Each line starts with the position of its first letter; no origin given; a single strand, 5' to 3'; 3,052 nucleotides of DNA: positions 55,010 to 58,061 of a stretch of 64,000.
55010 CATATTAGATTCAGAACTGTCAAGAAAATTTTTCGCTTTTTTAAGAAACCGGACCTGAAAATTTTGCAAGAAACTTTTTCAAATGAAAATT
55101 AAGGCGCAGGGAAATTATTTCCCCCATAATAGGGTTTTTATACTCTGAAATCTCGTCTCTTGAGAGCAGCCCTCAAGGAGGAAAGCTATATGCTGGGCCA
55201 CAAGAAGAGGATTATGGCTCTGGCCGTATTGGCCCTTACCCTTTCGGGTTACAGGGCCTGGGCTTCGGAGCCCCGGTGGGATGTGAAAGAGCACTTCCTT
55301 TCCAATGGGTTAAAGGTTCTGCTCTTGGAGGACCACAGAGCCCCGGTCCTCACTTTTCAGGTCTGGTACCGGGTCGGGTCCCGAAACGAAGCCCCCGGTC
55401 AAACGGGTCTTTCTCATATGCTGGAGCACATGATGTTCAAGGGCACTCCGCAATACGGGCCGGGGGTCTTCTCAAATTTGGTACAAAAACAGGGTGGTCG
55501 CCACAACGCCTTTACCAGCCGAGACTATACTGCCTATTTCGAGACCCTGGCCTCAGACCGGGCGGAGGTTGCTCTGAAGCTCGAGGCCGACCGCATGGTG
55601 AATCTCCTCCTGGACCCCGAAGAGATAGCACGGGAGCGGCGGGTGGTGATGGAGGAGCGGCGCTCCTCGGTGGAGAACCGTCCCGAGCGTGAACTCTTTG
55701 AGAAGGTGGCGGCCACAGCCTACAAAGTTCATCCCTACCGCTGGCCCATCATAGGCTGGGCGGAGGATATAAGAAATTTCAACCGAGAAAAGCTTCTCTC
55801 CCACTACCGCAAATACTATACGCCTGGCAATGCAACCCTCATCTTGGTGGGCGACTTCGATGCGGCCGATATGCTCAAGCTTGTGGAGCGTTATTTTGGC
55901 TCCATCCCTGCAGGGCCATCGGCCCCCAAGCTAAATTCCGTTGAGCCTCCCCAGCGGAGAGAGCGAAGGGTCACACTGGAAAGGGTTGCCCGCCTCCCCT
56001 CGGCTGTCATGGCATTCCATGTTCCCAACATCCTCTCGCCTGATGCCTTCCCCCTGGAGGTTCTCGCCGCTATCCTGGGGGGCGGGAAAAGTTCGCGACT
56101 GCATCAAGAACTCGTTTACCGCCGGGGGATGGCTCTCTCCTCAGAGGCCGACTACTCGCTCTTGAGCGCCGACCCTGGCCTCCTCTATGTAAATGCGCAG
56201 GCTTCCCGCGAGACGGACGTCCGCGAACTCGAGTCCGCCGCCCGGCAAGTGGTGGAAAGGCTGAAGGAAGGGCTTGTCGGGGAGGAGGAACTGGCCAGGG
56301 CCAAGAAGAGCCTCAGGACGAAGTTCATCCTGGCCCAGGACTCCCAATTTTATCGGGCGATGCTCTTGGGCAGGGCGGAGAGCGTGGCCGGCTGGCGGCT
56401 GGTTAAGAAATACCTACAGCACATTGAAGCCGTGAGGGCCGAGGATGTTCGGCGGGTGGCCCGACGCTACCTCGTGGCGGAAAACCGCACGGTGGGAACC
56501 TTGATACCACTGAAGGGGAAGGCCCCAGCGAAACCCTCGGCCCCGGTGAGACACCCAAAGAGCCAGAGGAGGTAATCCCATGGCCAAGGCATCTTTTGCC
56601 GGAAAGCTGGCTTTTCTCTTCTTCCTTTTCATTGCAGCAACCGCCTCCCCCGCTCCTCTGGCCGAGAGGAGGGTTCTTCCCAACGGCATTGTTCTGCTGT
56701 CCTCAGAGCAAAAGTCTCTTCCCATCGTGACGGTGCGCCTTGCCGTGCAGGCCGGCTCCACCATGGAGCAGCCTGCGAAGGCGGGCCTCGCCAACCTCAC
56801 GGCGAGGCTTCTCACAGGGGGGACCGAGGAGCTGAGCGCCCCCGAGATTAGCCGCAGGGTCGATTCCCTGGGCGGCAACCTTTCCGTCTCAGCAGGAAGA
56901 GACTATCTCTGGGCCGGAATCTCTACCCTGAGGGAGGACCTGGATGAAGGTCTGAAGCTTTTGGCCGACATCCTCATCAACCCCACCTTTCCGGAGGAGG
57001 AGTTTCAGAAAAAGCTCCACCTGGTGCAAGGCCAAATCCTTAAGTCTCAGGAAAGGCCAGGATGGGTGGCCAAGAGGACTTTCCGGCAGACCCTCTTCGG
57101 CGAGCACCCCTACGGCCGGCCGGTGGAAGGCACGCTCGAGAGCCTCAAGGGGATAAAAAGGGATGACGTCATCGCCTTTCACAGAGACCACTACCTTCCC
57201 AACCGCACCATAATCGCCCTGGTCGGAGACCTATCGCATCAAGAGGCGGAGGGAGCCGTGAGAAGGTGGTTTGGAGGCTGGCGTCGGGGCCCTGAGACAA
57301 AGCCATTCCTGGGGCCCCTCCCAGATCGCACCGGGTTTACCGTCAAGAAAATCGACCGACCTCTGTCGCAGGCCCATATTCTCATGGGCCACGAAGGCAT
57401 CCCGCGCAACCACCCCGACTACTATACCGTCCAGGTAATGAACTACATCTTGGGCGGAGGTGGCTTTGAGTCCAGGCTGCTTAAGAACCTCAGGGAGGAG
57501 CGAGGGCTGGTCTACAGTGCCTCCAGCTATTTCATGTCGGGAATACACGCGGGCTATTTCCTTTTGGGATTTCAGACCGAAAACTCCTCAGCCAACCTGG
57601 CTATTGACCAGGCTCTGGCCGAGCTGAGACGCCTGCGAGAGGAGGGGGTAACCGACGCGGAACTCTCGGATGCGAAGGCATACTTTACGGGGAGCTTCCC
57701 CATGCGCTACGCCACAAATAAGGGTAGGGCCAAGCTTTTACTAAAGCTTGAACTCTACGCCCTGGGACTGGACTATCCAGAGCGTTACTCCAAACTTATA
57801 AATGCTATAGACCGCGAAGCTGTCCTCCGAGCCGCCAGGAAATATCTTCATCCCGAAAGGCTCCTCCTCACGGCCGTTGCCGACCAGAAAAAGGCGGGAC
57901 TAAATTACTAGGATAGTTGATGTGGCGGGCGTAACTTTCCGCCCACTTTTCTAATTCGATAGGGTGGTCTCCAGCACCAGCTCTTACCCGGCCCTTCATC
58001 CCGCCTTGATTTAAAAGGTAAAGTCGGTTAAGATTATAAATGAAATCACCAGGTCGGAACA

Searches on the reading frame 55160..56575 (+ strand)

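Call 49: search_protein_families(library=pfam, proteins=[window:55160-56575:+], max_evalue=0.00001)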
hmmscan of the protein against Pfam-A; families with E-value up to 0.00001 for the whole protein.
window:55160-56575:+ (471 aa): 2 families
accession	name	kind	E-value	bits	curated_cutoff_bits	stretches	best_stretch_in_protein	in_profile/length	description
PF05193.26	Peptidase_M16_C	-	1.2e-39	136.5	23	1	206-385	1-181/181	Peptidase M16 inactive domain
PF00675.25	Peptidase_M16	-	4.2e-29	101.8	22.3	1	52-198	1-146/149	Insulinase (Peptidase family M16)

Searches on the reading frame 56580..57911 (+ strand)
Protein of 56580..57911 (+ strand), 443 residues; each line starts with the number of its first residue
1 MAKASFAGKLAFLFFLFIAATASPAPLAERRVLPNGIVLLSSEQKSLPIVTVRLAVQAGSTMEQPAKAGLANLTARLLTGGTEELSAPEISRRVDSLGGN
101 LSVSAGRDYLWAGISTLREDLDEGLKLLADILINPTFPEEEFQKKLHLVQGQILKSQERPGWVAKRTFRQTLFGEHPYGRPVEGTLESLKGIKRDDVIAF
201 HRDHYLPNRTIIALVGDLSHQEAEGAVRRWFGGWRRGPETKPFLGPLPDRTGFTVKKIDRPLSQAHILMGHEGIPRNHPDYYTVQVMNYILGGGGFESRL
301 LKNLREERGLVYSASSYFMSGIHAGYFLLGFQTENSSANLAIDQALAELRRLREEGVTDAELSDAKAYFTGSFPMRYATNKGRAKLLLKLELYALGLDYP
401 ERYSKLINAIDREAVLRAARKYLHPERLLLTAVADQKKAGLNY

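Call 49: search_protein_families(library=pfam, proteins=[window:56580-57911:+], max_evalue=0.00001)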
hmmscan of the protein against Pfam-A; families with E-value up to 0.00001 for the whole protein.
window:56580-57911:+ (443 aa): 2 families
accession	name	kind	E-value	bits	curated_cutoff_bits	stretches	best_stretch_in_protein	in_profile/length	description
PF05193.26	Peptidase_M16_C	-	2.4e-43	148.5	23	1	192-367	2-179/181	Peptidase M16 inactive domain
PF00675.25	Peptidase_M16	-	3.4e-20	72.9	22.3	1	41-185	4-148/149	Insulinase (Peptidase family M16)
